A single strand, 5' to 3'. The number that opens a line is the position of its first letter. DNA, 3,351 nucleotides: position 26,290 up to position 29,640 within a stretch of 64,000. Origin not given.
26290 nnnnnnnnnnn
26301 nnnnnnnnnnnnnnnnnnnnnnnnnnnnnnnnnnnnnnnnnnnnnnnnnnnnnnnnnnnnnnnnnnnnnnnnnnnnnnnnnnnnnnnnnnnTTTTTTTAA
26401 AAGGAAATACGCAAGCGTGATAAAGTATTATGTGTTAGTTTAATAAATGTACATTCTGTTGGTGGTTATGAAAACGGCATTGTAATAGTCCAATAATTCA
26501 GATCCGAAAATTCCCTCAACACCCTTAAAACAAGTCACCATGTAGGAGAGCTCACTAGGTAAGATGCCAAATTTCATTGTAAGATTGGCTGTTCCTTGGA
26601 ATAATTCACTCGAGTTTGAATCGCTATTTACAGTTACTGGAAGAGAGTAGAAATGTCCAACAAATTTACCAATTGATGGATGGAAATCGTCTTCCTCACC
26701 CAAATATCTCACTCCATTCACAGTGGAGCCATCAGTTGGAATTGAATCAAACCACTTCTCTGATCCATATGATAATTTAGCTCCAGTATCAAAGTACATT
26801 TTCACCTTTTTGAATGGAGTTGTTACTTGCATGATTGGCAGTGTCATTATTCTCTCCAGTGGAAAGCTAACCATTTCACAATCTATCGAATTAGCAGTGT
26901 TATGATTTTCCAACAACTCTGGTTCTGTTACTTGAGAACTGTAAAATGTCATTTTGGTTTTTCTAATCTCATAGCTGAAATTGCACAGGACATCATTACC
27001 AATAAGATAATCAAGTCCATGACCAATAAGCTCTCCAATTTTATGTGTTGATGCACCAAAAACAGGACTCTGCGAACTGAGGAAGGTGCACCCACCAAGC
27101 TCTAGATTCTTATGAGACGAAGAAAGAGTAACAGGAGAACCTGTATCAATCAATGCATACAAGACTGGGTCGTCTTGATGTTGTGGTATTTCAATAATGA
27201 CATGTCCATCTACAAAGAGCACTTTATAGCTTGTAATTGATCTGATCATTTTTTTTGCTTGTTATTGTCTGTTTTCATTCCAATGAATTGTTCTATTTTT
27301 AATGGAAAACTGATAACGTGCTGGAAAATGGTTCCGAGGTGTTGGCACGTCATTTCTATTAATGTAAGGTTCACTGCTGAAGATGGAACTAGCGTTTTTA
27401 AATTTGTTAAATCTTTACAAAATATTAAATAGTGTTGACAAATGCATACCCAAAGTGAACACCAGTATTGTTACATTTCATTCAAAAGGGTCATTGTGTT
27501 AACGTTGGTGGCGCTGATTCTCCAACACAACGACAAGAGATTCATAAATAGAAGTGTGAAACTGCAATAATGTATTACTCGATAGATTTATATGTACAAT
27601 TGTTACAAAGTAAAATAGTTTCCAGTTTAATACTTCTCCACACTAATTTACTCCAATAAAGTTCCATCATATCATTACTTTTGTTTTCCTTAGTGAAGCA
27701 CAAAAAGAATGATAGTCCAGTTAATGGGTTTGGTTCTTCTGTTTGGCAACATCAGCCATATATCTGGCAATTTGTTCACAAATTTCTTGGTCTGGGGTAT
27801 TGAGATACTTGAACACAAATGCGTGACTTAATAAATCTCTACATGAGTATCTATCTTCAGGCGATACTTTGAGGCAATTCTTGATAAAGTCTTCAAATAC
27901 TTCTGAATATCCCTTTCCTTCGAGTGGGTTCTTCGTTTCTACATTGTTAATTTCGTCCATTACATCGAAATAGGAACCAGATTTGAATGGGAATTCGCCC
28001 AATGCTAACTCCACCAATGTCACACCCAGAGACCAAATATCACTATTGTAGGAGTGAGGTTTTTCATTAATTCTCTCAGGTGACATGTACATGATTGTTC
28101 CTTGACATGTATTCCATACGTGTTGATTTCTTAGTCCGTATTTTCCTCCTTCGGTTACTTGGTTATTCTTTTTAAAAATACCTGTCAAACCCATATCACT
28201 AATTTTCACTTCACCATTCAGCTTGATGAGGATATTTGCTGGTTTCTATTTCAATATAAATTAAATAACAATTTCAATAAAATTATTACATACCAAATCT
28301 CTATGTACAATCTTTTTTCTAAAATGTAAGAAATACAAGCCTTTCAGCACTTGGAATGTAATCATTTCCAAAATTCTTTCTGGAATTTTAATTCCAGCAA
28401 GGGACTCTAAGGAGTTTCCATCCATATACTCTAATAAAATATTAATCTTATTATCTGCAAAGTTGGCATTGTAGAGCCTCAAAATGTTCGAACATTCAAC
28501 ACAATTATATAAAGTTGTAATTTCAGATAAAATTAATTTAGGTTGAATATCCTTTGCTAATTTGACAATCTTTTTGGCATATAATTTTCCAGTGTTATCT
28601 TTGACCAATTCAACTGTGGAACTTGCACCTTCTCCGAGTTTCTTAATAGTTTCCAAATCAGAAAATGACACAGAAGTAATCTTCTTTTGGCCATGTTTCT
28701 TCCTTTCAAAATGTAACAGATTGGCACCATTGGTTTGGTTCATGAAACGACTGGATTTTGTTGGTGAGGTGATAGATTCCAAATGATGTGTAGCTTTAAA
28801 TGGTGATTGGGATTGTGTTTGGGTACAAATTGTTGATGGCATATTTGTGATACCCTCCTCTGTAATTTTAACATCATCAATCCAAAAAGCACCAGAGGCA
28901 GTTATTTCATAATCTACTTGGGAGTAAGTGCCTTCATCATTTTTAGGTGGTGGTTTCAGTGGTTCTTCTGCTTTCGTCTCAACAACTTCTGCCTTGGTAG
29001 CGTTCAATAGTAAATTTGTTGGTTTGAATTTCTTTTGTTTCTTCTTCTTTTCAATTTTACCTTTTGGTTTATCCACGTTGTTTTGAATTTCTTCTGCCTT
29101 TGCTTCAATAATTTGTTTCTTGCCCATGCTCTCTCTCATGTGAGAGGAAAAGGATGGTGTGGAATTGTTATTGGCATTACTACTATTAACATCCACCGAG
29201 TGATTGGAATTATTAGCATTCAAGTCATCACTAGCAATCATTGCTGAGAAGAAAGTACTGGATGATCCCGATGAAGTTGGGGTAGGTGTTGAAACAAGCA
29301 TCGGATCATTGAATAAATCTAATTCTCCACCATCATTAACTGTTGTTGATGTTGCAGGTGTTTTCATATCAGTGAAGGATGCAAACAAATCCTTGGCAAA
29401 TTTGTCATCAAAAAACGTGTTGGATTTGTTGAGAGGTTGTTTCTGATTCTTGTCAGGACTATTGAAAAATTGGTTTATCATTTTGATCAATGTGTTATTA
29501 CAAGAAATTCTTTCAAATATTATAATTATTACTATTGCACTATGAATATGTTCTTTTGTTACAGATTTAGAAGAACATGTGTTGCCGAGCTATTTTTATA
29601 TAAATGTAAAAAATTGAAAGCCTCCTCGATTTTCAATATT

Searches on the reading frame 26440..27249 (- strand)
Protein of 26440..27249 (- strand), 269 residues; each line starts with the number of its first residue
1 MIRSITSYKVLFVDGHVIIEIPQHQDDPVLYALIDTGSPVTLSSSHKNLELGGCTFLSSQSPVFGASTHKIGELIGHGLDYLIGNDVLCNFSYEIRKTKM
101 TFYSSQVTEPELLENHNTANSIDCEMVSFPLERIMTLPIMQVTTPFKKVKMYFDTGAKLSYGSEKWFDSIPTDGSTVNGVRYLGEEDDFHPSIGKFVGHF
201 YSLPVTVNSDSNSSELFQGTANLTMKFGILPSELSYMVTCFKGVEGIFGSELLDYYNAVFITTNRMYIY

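Call 5: search_protein_families(library=pfam, proteins=[window:26440-27249:-], max_evalue=0.01)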
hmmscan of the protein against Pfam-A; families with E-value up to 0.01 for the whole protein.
window:26440-27249:- (269 aa): 0 families

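Call 7: find_encoding_contigs(protein=window:26440-27249:-, flank=10000, max_places=6)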
Protein window:26440-27249:- (269 aa): 1 contig read that carries it; 1 place shown.
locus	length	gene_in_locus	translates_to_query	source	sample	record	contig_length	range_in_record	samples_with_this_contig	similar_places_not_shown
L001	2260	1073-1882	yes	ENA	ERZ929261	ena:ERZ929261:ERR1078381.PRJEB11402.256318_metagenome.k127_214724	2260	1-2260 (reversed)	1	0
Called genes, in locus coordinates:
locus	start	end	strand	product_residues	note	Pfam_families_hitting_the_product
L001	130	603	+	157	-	PF00069:Pkinase, PF07714:PK_Tyr_Ser-Thr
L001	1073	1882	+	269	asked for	-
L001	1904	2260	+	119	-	?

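Call 14: find_homologous_proteins(query=window:26440-27249:-)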
Query window:26440-27249:- (269 aa): 5 proteins with E <= 0.001 among 282 candidates.
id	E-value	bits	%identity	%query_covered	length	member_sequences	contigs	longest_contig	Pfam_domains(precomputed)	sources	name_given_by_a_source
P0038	3.3e-178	609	100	100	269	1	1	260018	-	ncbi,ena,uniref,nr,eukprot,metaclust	ncbi:hypothetical protein NAEGRDRAFT_81847 [Naegleria gruberi]|uniref:Peptidase A1 domain-containing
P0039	4.1e-106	373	64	100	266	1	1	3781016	-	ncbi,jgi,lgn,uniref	ncbi:hypothetical protein [Leptospira sp. 'Mane']|uniref:hypothetical protein n=1 Tax=Leptospira sp.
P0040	7.6e-93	329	58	100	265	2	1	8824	-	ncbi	-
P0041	5.0e-11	61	30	99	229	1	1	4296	-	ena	-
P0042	1.4e-6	46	25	93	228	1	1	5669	PF13975.12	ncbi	-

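Call 15: find_encoding_contigs(protein=P0039, flank=6000, max_places=4)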
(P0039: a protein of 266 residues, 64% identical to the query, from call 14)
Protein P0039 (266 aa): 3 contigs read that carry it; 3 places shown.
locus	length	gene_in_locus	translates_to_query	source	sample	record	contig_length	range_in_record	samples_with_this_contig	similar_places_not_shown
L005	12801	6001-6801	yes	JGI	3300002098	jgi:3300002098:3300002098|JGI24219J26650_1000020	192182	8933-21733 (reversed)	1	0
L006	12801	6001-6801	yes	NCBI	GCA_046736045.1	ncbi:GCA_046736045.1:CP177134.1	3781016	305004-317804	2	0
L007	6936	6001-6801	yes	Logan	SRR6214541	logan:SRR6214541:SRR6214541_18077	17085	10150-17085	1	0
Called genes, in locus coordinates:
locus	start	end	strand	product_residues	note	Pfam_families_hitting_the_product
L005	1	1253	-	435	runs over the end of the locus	-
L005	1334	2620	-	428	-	PF01168:Ala_racemase_N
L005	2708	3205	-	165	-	-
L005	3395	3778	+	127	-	-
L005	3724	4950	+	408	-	PF00884:Sulfatase, PF01663:Phosphodiest (faint), PF16347:SGSH_C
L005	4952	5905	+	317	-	PF03781:FGE-sulfatase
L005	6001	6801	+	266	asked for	-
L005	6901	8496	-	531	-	-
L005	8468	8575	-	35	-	-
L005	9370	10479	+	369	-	PF01145:Band_7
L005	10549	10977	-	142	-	-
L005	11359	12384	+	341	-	PF09414:RNA_ligase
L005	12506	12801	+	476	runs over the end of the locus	PF01554:MatE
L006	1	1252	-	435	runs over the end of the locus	-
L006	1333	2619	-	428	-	PF01168:Ala_racemase_N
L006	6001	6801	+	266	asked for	-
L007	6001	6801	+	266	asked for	-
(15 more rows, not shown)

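Call 16: find_encoding_contigs(protein=P0040, flank=6000, max_places=4)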
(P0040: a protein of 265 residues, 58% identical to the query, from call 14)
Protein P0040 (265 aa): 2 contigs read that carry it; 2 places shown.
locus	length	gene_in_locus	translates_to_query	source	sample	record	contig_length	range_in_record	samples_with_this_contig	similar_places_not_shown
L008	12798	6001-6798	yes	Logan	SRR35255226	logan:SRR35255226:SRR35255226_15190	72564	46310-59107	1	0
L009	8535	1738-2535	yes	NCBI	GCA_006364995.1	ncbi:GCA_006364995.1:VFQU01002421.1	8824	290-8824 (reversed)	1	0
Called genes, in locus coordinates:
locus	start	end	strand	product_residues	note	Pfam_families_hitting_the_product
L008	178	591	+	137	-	PF13380:CoA_binding_2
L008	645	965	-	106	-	-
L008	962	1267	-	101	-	-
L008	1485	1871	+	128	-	PF08308:PEGA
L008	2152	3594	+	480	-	PF13387:Lnb_N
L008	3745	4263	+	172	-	-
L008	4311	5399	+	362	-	PF01847:VHL (faint)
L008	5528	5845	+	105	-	-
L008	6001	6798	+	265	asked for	-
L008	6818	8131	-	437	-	PF04313:HSDR_N (faint), PF00142:Fer4_NifH (weak), PF02374:ArsA_ATPase, PF06564:CBP_BcsQ (weak), PF09140:MipZ, PF10609:ParA (faint), PF13614:AAA_31, PF01656:CbiA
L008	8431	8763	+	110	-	PF12840:HTH_20, PF01047:MarR (faint)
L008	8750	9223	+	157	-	PF08327:AHSA1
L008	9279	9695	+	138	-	PF04828:GFA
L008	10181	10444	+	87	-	PF00076:RRM_1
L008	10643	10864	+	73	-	-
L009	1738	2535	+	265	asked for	-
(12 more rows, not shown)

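Call 54: predict_structure(alignment_id=A2)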
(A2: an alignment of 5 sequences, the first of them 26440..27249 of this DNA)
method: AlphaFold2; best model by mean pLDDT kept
length: 269 residues; sequences in the alignment: 5
mean_pLDDT: 77.9   pTM: 0.79
mean pLDDT of the five models: 77.9, 75.8, 67.7, 61.0, 60.3
residues with pLDDT >= 90: 43; 70-90: 170; 50-70: 30; < 50: 26
segments of 3 or more residues with pLDDT < 50: 62-70, 113-124, 214-216
pLDDT, mean of each block of 10 residues (from residue 1): 75 85 83 86 84 83 44 64 88 87 68 43 59 76 88 88 90 93 90 84 84 56 88 79 85 80 75
secondary structure, 60 per line:
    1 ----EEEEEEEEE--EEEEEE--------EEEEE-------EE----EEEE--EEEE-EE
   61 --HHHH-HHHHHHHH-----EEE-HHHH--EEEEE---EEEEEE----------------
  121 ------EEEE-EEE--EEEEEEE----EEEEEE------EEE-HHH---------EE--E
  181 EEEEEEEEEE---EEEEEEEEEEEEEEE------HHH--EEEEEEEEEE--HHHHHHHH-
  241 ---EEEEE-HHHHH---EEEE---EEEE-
elements in order: E5-13 E16-21 E30-34 E48-51 E54-57 H63-66 H68-75 E81-83 H85-88 E91-95 E99-104 E127-130 E132-134 E137-143 E148-153 E160-162 E180-190 E194-208 E220-229 H232-239 E244-248 H250-254 E258-261 E265-268

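Call 58: fold_search(model_id=the predicted structure, library=pdb)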
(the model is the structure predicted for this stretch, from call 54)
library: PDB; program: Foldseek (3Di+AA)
matches with E <= 10: 616; with E <= 0.001: 132
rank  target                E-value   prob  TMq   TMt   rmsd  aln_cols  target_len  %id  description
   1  9iy9                  6.9e-07  1.00  0.56  0.38   5.7       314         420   12  Crystal structure of a putative endopeptidase from Bacteroides fragilis (released 2025-08-06)
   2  1izd                  1.1e-06  1.00  0.50  0.43   8.8       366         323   12  Crystal structure of Aspergillus oryzae Aspartic Proteinase (released 2003-03-04)
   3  4gj6_B                1.4e-06  1.00  0.53  0.45   6.8       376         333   10  Crystal structure of renin in complex with NVP-AYZ832 (compound 6a) (released 2013-03-06)
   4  5n7q_A                1.9e-06  1.00  0.48  0.39  12.5       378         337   10  CRYSTAL STRUCTURE OF MATURE CATHEPSIN D FROM THE TICK IXODES RICINUS (IRCD1) IN COMPLEX WITH THE INHIBITOR PEPSTATIN A (released 2017-12-27)
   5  3qs1_A                2.0e-06  1.00  0.55  0.47   8.9       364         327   10  Crystal structure of KNI-10006 complex of Plasmepsin I (PMI) from Plasmodium falciparum (released 2011-05-11)
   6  4ya8_D                2.8e-06  1.00  0.53  0.45   7.7       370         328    9  structure of plasmepsin II from Plasmodium Falciparum complexed with inhibitor PG394 (released 2015-12-09)
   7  5yid                  2.8e-06  1.00  0.52  0.44   7.7       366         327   10  Crystal Structure of KNI-10395 bound Plasmepsin II (PMII) from Plasmodium falciparum (released 2018-07-11)
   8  1m43_A                3.1e-06  1.00  0.55  0.46   7.7       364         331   10  Crystal structure of PMII in complex with pepstatin a to 2.4 A (released 2002-07-24)
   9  4gj8_B                3.3e-06  1.00  0.52  0.43   7.0       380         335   10  Crystal structure of renin in complex with PKF909-724 (compound 3) (released 2013-02-13)
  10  3qrv_A                3.5e-06  1.00  0.54  0.46   6.3       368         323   10  Crystal structure of plasmepsin I (PMI) from Plasmodium falciparum (released 2011-05-11)
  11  1bbs_A                3.7e-06  1.00  0.48  0.40  12.2       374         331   11  X-RAY ANALYSES OF PEPTIDE INHIBITOR COMPLEXES DEFINE THE STRUCTURAL BASIS OF SPECIFICITY FOR HUMAN AND MOUSE RENINS (released 1994-01-31)
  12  3vyd_A                4.1e-06  1.00  0.50  0.42   9.4       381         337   10  Human renin in complex with inhibitor 6 (released 2012-12-19)
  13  5yia                  4.4e-06  1.00  0.52  0.44   8.2       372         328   10  Crystal Structure of KNI-10343 bound Plasmepsin II (PMII) from Plasmodium falciparum (released 2018-07-11)
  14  4gj9_A                5.5e-06  1.00  0.55  0.46   6.6       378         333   10  Crystal structure of renin in complex with GP055321 (compound 4) (released 2013-02-13)
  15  4gj8_A                5.5e-06  1.00  0.53  0.44   9.5       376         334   11  Crystal structure of renin in complex with PKF909-724 (compound 3) (released 2013-02-13)
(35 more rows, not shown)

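Call 77: search_protein_families(library=pfam, proteins=[window:26440-27249:-], max_evalue=10)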
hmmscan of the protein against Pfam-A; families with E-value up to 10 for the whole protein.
window:26440-27249:- (269 aa): 0 families

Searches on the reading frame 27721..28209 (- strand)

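Call 5: search_protein_families(library=pfam, proteins=[window:27721-28209:-], max_evalue=0.01)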
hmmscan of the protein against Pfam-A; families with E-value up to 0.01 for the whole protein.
window:27721-28209:- (162 aa): 2 families
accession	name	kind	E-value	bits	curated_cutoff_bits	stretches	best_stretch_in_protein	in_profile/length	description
PF00069.31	Pkinase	-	1.7e-22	80.5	31.7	1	1-132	137-263/263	Protein kinase domain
PF07714.23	PK_Tyr_Ser-Thr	-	2.5e-13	50.4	23.1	1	1-128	141-256/258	Protein tyrosine and serine/threonine kinase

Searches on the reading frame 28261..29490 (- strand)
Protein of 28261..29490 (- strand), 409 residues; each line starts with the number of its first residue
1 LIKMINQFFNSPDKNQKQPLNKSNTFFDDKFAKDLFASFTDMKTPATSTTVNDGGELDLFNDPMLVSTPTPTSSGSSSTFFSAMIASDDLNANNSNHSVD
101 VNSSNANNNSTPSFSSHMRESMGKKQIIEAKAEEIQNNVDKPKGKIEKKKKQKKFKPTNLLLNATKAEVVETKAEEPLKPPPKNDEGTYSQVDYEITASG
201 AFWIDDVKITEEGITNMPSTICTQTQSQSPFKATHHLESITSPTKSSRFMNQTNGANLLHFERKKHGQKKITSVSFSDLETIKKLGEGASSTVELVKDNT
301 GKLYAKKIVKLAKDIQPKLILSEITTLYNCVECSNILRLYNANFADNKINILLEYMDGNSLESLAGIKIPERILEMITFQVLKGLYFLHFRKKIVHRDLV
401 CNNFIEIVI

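Call 5: search_protein_families(library=pfam, proteins=[window:28261-29490:-], max_evalue=0.01)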
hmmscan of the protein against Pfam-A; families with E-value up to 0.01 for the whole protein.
window:28261-29490:- (409 aa): 2 families
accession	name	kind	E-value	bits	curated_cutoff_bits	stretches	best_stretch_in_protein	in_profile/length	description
PF00069.31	Pkinase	-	9.9e-22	78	31.7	1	280-404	2-129/263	Protein kinase domain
PF07714.23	PK_Tyr_Ser-Thr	-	3.2e-09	36.9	23.1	1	280-404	2-133/258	Protein tyrosine and serine/threonine kinase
